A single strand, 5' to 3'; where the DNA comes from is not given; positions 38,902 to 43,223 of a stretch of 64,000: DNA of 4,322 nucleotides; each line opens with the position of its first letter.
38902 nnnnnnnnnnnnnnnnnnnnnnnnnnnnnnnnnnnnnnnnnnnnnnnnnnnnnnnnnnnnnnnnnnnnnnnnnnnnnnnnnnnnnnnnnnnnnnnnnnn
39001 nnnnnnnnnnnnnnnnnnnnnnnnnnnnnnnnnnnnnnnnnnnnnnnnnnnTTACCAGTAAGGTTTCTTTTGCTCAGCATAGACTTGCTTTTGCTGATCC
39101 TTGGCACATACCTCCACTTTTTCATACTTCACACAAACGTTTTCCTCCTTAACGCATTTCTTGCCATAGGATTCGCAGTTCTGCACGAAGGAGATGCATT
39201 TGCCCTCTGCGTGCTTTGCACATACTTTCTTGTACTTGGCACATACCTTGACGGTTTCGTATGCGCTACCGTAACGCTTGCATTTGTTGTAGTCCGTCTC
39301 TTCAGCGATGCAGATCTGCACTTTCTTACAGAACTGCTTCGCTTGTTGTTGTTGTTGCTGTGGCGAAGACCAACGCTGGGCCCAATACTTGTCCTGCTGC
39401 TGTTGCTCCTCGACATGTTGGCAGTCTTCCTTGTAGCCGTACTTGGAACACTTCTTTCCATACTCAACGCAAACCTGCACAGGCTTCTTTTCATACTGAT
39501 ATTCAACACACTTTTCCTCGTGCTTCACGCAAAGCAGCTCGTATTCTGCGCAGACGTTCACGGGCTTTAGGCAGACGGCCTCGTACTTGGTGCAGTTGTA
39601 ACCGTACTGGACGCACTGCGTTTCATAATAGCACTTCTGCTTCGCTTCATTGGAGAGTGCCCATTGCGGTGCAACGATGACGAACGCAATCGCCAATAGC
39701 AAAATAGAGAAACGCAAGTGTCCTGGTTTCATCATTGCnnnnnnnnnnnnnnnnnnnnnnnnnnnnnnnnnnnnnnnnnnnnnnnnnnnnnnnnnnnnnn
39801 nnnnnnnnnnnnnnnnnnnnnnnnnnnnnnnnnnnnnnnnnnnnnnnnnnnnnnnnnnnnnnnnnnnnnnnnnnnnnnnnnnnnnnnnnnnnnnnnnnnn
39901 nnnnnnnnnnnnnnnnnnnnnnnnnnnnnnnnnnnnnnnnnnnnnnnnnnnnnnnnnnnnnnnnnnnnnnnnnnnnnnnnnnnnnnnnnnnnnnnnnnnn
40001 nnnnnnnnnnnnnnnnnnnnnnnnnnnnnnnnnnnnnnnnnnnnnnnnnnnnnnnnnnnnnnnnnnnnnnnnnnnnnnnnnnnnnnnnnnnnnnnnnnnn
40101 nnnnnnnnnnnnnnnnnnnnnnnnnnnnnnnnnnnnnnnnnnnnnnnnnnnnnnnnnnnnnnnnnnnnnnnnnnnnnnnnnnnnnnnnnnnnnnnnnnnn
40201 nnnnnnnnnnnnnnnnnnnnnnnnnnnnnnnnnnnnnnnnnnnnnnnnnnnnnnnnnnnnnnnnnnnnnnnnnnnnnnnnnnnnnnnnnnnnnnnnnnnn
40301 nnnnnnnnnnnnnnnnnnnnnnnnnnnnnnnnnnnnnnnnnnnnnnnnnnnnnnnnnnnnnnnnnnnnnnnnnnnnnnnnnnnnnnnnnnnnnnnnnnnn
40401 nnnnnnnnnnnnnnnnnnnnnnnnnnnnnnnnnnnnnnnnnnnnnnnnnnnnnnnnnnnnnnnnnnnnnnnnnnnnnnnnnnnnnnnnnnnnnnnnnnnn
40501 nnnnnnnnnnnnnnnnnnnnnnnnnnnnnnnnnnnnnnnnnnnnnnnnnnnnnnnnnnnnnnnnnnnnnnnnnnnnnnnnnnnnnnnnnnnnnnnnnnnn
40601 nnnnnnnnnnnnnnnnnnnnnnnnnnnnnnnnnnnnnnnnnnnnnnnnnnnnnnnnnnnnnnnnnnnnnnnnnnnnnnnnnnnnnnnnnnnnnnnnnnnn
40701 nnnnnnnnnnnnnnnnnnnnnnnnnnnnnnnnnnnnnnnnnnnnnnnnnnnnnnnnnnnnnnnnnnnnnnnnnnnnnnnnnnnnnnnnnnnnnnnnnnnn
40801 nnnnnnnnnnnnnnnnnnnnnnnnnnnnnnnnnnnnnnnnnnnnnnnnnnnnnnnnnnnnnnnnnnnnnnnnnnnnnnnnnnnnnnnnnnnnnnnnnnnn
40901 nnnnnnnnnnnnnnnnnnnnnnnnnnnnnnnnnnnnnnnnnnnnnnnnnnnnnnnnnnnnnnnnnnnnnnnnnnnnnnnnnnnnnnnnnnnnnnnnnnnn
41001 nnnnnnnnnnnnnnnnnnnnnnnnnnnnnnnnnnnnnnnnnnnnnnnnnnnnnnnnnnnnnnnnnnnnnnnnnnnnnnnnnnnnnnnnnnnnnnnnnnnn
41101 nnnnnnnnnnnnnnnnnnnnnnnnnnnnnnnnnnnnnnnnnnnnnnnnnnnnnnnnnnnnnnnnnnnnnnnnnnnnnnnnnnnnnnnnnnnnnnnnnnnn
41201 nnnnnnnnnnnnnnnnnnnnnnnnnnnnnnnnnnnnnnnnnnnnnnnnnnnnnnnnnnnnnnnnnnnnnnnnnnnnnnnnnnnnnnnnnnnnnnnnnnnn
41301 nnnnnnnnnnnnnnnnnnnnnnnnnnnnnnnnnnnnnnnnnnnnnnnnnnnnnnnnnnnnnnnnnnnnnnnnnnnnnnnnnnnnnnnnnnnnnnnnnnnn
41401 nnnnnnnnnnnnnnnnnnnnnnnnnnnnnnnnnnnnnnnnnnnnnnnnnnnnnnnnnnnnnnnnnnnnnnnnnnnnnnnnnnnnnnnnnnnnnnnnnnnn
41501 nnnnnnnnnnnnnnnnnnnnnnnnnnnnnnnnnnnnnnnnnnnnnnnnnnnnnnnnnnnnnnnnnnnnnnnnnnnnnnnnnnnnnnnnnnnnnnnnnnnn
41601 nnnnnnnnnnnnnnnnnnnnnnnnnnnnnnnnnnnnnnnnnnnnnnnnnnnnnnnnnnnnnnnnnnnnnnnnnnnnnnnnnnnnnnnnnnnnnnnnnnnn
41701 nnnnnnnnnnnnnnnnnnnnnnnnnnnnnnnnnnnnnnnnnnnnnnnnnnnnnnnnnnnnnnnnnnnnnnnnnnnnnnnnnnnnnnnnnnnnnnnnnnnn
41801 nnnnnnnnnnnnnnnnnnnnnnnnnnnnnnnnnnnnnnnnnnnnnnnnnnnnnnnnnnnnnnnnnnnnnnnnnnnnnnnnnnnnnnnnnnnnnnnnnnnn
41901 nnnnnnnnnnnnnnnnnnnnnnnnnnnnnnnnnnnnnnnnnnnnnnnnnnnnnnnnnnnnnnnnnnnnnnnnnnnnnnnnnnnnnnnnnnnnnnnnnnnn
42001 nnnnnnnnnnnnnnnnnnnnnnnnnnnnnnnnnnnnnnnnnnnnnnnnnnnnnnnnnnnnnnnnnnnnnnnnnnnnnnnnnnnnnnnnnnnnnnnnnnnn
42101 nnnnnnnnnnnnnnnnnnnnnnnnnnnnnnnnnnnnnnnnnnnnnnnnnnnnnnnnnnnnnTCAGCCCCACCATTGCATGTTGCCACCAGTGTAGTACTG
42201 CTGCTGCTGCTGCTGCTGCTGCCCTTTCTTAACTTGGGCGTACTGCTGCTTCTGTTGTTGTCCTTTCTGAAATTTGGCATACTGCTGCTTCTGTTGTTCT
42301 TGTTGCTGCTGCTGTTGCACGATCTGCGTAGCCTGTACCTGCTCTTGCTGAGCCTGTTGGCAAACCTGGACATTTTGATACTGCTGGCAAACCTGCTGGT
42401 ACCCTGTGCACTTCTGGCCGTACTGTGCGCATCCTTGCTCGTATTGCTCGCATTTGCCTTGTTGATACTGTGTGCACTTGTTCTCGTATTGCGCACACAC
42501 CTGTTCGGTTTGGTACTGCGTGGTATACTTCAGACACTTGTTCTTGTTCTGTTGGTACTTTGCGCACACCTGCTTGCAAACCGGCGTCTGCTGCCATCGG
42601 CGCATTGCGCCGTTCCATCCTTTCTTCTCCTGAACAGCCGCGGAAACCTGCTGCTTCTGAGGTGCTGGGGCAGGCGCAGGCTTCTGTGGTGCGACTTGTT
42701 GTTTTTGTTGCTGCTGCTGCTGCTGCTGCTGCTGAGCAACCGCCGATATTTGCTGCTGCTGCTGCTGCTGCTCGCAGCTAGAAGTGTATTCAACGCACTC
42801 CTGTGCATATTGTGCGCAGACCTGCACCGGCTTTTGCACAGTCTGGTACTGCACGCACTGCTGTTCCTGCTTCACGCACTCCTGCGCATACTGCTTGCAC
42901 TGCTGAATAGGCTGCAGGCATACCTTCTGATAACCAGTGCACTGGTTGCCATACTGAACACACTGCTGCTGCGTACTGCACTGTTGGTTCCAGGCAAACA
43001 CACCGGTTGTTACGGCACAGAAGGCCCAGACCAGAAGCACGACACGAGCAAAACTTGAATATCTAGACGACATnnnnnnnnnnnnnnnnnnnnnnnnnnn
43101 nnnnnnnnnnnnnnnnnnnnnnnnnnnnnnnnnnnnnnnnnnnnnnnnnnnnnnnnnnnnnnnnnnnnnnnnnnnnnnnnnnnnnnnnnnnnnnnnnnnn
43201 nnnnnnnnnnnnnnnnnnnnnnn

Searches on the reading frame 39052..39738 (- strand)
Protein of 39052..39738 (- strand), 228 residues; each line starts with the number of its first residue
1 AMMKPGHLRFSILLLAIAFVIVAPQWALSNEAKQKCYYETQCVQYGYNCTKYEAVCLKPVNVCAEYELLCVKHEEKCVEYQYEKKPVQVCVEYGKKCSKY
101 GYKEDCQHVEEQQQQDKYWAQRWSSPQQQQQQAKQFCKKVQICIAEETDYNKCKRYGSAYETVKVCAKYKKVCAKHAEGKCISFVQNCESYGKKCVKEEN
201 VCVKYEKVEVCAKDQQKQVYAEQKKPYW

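Call 7: search_protein_families(library=pfam, proteins=[window:39052-39738:-], max_evalue=1)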
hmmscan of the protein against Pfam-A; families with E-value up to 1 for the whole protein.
window:39052-39738:- (228 aa): 4 families
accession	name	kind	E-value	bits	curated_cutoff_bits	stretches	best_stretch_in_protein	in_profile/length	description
PF02988.21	PLA2_inh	-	0.0046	18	22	1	180-210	5-34/83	Phospholipase A2 inhibitor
PF01033.22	Somatomedin_B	-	0.093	13.5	23.1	1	31-58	12-39/40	Somatomedin B domain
PF01508.21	Paramecium_SA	-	0.27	12.1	21.2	2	162-193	3-35/62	Paramecium surface antigen domain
PF24701.1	DUF7664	-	0.61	10.7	27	0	114-168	4-55/98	Domain of unknown function (DUF7664)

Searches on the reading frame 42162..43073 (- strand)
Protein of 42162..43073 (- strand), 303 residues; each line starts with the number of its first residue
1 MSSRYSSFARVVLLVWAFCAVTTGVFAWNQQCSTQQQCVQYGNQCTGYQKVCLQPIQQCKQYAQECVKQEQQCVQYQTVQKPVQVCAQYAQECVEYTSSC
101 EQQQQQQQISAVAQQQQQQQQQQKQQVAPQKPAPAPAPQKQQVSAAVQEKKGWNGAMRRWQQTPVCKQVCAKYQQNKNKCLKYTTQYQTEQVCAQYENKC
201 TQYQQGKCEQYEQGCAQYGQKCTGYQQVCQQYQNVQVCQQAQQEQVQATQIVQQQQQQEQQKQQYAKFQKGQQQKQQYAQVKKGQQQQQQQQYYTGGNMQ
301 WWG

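Call 7: search_protein_families(library=pfam, proteins=[window:42162-43073:-], max_evalue=1)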
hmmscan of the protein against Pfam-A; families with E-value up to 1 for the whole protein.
window:42162-43073:- (303 aa): 2 families
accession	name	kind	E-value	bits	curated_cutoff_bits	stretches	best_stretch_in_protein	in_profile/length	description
PF08117.16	Toxin_30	-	0.0064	17.2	24.5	1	36-67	3-34/36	Ptu family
PF01033.22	Somatomedin_B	-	0.022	15.5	23.1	1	29-54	14-39/40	Somatomedin B domain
